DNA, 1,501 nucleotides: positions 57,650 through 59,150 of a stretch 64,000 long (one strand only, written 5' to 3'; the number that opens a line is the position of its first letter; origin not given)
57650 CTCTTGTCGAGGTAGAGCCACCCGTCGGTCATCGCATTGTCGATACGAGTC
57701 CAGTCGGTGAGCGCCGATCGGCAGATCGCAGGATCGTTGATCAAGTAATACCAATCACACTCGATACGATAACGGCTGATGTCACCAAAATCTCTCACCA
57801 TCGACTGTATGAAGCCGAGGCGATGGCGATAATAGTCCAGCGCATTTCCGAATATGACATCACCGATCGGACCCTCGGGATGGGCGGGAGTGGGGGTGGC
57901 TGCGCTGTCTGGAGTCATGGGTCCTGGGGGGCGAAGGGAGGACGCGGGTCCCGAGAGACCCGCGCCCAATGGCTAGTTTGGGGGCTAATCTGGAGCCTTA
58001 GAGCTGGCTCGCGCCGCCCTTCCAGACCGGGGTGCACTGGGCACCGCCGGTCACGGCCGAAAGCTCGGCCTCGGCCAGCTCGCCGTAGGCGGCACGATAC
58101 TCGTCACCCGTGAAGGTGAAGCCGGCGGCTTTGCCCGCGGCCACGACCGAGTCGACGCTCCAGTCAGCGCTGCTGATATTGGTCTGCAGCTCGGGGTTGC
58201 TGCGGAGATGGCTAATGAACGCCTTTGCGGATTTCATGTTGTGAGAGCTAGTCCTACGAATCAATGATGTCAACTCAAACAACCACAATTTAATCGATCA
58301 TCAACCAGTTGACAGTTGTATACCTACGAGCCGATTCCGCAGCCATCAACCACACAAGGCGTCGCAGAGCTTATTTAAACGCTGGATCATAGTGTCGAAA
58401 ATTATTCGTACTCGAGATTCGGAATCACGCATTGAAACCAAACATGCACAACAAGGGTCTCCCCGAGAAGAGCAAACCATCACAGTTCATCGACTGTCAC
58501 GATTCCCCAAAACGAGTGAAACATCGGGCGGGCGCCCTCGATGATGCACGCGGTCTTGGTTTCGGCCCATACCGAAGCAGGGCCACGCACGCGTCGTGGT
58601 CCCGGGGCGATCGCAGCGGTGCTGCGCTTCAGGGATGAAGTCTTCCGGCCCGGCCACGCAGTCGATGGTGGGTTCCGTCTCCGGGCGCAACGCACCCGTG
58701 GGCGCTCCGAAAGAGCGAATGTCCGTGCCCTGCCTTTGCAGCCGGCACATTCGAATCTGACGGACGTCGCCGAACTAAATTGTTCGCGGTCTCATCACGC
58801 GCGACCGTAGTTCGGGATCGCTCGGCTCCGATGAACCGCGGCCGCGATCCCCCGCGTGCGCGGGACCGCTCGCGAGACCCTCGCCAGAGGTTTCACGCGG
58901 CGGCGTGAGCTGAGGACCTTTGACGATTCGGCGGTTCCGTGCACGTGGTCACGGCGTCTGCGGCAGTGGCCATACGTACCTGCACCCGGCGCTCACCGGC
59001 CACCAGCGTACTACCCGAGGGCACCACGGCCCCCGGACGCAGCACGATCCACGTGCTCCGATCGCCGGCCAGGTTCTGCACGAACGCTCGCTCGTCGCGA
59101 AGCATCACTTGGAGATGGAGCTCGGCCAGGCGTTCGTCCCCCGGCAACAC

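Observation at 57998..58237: Precursor peptide details: leader ........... / core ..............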

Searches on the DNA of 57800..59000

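Call 104: search_rna_families(source=window, start=57800, end=59000, threshold=evalue, max_evalue=1)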
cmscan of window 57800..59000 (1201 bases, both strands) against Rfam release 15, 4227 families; matches with E-value up to 1: 0.
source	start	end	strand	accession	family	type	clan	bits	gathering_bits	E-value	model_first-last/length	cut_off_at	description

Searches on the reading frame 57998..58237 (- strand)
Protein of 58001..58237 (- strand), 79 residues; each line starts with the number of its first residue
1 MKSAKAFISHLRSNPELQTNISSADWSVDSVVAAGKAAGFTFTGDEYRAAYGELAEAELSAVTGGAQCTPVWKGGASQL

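Call 10: search_protein_families(library=pfam, proteins=[window:58001-58237:-], max_evalue=0.1)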
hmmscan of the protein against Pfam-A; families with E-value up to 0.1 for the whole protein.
seq(79 aa): 2 families
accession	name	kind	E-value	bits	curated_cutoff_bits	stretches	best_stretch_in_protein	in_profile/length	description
PF07862.16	Nif11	-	4.9e-09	36.8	23.8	1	2-46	4-47/48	Nif11 domain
PF10439.15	Bacteriocin_IIc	-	0.035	14.5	27.1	0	53-76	6-32/59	Bacteriocin class II with double-glycine leader peptide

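Call 11: search_protein_families(library=ncbifam, proteins=[window:58001-58237:-], max_evalue=0.1)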
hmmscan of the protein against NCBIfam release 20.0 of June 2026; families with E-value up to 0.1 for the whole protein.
seq(79 aa): 2 families
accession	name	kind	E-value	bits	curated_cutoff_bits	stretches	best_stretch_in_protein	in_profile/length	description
TIGR03798.1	leader_Nif11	subfamily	4.4e-14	52.5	32.3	1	1-65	3-68/68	Nif11-like leader peptide family RiPP precursor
TIGR04497.1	GRASP_targ_2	subfamily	0.023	14.7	32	1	49-68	10-29/50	putative ATP-grasp target RiPP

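Call 14: find_homologous_proteins(query=window:58001-58237:-, max_evalue=0.001)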
Query seq(79 aa) (79 aa): 3 proteins with E <= 0.001 among 4 candidates.
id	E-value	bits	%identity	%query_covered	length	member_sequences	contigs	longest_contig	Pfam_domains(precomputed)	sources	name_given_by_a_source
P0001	2.5e-44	166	100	100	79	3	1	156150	PF07862.17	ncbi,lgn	ncbi:MAG: Nif11-like leader peptide family natural product precursor [Myxococcota bacterium]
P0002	1.4e-33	132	78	100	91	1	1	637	PF07862.17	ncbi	-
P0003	1.6e-19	87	61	92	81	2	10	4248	-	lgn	-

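Call 16: find_encoding_contigs(protein=P0003, flank=10000, max_places=10)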
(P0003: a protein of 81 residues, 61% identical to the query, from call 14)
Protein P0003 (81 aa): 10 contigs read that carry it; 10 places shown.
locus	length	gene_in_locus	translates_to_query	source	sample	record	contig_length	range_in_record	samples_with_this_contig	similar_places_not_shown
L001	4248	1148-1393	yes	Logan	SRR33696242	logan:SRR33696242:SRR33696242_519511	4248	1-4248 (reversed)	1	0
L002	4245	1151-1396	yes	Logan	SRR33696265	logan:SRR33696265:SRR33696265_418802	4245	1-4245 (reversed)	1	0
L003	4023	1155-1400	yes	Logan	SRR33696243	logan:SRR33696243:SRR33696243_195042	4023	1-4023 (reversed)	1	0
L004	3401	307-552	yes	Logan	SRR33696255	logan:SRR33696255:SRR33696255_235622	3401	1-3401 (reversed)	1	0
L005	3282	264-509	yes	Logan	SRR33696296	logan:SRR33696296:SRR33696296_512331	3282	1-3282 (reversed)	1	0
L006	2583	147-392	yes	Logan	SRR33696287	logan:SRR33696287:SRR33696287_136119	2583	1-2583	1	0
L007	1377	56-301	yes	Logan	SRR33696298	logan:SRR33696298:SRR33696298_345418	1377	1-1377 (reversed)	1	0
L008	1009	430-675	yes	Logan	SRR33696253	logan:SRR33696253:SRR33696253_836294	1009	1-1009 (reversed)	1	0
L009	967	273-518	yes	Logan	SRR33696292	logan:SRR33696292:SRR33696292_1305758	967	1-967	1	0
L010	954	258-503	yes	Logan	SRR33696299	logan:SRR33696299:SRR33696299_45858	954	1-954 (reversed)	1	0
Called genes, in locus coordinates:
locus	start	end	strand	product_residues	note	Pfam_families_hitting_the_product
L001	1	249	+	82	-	?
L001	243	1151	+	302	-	PF25919:BSH_CusB (faint), PF25917:BSH_RND (weak), PF25973:BSH_CzcB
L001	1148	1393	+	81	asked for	-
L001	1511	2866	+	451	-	PF00067:p450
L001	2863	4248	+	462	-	?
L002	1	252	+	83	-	?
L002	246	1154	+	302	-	PF25919:BSH_CusB (faint), PF25917:BSH_RND (weak), PF25973:BSH_CzcB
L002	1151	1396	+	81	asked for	-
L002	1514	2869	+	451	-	PF00067:p450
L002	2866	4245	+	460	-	?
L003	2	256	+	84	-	?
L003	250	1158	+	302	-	PF25919:BSH_CusB (faint), PF25917:BSH_RND (weak), PF25973:BSH_CzcB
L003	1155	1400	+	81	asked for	-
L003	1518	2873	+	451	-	PF00067:p450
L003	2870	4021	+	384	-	?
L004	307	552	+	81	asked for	-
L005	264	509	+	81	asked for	-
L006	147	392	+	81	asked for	-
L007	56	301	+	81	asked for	-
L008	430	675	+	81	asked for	-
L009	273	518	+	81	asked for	-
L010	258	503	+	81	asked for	-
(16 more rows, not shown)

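Call 17: find_encoding_contigs(protein=P0002, flank=10000, max_places=5)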
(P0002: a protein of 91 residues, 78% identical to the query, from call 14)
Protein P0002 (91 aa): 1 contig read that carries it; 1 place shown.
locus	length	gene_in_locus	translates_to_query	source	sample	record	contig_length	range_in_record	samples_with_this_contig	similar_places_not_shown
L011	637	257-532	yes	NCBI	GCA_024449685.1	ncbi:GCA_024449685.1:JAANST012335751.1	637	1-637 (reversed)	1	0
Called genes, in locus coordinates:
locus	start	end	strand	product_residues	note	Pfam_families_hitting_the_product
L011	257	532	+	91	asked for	PF07862:Nif11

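Call 43: search_protein_representatives(alignment_id=A1)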
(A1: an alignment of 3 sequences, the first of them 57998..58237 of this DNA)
Query: 3 sequences, 79 profile positions. Proteins with E-value up to 0.001 (for the whole library): 263; up to 1e-10: 6; up to 1e-30: 1. The best 150 are listed.
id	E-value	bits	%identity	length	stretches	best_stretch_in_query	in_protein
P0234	7.1e-32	125.4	-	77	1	1-75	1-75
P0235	5.3e-30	119.4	-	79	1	1-75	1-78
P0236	5.8e-25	103.3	-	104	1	1-75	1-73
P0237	1.3e-22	95.7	-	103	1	3-75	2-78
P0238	3.4e-22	94.4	-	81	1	1-76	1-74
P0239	6.3e-17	77.5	-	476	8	30-67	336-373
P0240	2.3e-09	53.3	-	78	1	3-74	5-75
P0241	1.4e-08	50.7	-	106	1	2-70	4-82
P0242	1.5e-08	50.7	-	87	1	2-69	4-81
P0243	3.7e-08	49.4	-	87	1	5-74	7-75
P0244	4.6e-08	49.1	-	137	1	1-39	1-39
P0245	5.9e-08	48.8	-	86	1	3-68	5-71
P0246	1.6e-07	47.4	-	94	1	1-67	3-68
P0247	3.0e-07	46.5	-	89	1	5-70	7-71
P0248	3.3e-07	46.4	-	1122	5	3-42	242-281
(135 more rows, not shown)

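Call 75: find_related_loci(query=A4, collection=metagenome_contigs, flank=10000)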
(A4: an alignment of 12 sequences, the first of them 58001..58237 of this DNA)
Query A4 (79 aa) in metagenome_contigs; peptide patterns used: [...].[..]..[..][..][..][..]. (x = any residue, [..] = any of these).
176 stretches matched a pattern, but none encodes a relative of the query by tblastn (E <= 1e-3).

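Call 90: list_cluster_members(proteins=[P0001, P0114, P0004, P0117, P0235, P0236, P0238, P0234])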
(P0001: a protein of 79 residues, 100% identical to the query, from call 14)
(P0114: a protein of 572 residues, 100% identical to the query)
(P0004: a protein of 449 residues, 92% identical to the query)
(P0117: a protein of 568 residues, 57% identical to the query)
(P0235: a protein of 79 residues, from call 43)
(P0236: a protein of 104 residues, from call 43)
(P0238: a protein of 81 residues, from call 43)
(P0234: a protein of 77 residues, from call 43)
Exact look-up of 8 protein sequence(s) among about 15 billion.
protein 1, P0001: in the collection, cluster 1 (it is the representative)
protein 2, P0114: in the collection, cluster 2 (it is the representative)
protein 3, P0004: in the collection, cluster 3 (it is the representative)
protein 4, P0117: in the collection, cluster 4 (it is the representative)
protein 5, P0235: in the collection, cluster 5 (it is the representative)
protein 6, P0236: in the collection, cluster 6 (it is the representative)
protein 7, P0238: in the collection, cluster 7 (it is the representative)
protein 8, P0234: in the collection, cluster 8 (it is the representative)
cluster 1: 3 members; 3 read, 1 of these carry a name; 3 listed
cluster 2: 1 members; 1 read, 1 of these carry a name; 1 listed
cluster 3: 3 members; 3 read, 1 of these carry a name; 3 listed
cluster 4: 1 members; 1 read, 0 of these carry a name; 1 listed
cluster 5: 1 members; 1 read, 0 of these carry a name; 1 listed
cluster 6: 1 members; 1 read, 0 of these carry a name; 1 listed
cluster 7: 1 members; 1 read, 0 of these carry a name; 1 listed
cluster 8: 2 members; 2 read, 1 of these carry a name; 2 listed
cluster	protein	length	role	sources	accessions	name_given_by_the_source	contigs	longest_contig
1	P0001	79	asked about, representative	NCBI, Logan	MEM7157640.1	MAG: Nif11-like leader peptide family natural product precursor [Myxococcota bacterium]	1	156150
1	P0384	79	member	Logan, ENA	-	-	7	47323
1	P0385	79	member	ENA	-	-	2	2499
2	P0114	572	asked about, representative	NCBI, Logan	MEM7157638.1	MAG: DUF924 family protein [Myxococcota bacterium]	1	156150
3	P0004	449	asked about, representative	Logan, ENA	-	-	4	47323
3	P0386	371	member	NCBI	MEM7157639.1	MAG: cytochrome P450 [Myxococcota bacterium]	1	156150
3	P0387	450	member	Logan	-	-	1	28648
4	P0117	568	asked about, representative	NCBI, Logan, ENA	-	-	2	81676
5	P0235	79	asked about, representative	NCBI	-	-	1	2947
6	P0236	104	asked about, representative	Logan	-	-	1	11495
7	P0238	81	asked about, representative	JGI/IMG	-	-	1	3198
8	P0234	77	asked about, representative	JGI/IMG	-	predicted ribosomally synthesized peptide with nif11-like leader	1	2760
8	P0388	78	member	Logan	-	-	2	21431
